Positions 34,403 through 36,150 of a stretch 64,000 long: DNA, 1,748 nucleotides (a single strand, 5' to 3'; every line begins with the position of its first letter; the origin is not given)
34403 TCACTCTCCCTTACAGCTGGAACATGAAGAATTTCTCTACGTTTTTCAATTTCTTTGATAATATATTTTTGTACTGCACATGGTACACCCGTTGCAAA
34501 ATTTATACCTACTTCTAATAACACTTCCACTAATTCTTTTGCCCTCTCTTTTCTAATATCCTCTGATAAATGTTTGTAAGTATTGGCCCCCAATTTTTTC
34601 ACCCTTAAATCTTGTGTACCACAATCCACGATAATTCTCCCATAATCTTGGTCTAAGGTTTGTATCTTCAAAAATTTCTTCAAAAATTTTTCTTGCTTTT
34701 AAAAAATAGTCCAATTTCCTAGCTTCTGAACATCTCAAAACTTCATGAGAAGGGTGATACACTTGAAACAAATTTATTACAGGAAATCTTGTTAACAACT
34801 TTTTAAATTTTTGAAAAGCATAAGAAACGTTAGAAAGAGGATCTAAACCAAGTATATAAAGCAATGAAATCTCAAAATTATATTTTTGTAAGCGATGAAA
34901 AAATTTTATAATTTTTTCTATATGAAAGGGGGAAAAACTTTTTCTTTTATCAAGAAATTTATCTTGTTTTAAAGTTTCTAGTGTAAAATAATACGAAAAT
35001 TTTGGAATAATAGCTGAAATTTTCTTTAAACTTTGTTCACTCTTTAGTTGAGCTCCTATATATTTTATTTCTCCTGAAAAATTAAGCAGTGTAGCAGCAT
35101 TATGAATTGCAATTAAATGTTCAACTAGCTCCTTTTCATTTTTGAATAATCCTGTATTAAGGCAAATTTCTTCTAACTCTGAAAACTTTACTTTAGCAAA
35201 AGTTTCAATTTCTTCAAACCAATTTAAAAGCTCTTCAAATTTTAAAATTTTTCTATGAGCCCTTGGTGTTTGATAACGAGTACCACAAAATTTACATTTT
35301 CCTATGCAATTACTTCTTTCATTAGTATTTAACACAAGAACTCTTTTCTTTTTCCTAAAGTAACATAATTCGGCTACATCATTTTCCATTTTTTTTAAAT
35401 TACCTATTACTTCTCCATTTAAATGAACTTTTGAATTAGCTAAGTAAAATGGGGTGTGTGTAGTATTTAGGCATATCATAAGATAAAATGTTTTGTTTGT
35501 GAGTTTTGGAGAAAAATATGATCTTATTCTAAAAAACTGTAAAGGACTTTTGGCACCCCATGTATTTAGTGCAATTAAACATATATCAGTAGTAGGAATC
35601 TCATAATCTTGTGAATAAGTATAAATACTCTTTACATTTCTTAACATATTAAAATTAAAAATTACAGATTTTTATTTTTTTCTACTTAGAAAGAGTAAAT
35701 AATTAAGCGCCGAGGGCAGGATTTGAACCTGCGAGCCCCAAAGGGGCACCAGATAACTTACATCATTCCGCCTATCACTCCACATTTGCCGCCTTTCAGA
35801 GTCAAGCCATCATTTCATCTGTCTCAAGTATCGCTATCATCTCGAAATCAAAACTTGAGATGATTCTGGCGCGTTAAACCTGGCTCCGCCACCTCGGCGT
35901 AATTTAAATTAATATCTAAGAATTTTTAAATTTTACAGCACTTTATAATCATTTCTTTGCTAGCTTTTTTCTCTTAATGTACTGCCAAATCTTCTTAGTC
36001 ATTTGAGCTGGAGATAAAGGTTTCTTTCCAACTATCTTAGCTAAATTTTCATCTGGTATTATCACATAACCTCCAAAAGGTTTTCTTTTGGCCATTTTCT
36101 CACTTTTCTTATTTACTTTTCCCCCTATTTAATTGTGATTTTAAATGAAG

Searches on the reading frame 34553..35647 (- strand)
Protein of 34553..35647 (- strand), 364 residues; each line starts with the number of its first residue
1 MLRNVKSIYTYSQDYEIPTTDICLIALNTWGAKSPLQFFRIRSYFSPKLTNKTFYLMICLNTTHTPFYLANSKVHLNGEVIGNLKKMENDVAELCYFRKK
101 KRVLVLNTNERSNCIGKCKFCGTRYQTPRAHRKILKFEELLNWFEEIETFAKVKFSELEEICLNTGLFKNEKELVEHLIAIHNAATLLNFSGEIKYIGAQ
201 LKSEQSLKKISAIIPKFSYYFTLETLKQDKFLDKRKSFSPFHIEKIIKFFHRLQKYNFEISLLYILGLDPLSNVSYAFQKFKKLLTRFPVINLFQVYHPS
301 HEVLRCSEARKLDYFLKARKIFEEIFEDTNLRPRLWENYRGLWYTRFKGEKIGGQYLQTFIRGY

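Call 13: search_protein_families(library=pfam, proteins=[window:34553-35647:-])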
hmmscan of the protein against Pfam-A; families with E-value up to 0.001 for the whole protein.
window:34553-35647:- (364 aa): 1 family
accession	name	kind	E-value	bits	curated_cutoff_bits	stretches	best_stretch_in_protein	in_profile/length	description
PF04055.27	Radical_SAM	-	0.00062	20.4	29.5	0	113-267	6-151/166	Radical SAM superfamily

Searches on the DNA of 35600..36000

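Call 9: search_rna_families(source=window, start=35600, end=36000, threshold=evalue, max_evalue=10, show_alignments=3)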
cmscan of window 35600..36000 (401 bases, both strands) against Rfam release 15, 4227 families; matches with E-value up to 10: 9.
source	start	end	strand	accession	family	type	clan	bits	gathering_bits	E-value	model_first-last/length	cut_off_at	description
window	35610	35740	+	RF02194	HPnc0260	Gene; antisense;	-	23.8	59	4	1-156/156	no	Bacterial antisense RNA HPnc0260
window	35708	35757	+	RF04351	Plastid-psbl-rps4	Cis-reg;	-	19.3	68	0.14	1-53/53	no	Plastid-psbl-rps4 3UTR RNA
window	35859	35946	+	RF00290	BaMV_CRE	Cis-reg;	-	17.9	100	0.14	1-140/140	no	Bamboo mosaic potexvirus (BaMV) cis-regulatory element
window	35716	35733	-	RF00005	tRNA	Gene; tRNA;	CL00001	14.4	29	3.9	46-63/71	no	tRNA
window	35707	35771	+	RF04354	Plastid-ycf2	Cis-reg;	-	13.6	65.7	6.9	1-75/75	no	Plastid-ycf2 5UTR RNA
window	35600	35752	-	RF04127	MIR8007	Gene; miRNA;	-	12.2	195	8.6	1-168/226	3'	MIR8007 microRNA precursor family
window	35979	35995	-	RF02475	GlsR6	Gene; snRNA; snoRNA; CD-box;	-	10.5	75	7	43-59/59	no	Small nucleolar RNA GlsR6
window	35801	35814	-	RF02475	GlsR6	Gene; snRNA; snoRNA; CD-box;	-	10.5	75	7.2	1-59/59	no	Small nucleolar RNA GlsR6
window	35856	35973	-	RF01295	SCARNA7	Gene; snRNA; snoRNA; scaRNA;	-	7.8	65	7.2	1-330/330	no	Small Cajal body-specific RNA 7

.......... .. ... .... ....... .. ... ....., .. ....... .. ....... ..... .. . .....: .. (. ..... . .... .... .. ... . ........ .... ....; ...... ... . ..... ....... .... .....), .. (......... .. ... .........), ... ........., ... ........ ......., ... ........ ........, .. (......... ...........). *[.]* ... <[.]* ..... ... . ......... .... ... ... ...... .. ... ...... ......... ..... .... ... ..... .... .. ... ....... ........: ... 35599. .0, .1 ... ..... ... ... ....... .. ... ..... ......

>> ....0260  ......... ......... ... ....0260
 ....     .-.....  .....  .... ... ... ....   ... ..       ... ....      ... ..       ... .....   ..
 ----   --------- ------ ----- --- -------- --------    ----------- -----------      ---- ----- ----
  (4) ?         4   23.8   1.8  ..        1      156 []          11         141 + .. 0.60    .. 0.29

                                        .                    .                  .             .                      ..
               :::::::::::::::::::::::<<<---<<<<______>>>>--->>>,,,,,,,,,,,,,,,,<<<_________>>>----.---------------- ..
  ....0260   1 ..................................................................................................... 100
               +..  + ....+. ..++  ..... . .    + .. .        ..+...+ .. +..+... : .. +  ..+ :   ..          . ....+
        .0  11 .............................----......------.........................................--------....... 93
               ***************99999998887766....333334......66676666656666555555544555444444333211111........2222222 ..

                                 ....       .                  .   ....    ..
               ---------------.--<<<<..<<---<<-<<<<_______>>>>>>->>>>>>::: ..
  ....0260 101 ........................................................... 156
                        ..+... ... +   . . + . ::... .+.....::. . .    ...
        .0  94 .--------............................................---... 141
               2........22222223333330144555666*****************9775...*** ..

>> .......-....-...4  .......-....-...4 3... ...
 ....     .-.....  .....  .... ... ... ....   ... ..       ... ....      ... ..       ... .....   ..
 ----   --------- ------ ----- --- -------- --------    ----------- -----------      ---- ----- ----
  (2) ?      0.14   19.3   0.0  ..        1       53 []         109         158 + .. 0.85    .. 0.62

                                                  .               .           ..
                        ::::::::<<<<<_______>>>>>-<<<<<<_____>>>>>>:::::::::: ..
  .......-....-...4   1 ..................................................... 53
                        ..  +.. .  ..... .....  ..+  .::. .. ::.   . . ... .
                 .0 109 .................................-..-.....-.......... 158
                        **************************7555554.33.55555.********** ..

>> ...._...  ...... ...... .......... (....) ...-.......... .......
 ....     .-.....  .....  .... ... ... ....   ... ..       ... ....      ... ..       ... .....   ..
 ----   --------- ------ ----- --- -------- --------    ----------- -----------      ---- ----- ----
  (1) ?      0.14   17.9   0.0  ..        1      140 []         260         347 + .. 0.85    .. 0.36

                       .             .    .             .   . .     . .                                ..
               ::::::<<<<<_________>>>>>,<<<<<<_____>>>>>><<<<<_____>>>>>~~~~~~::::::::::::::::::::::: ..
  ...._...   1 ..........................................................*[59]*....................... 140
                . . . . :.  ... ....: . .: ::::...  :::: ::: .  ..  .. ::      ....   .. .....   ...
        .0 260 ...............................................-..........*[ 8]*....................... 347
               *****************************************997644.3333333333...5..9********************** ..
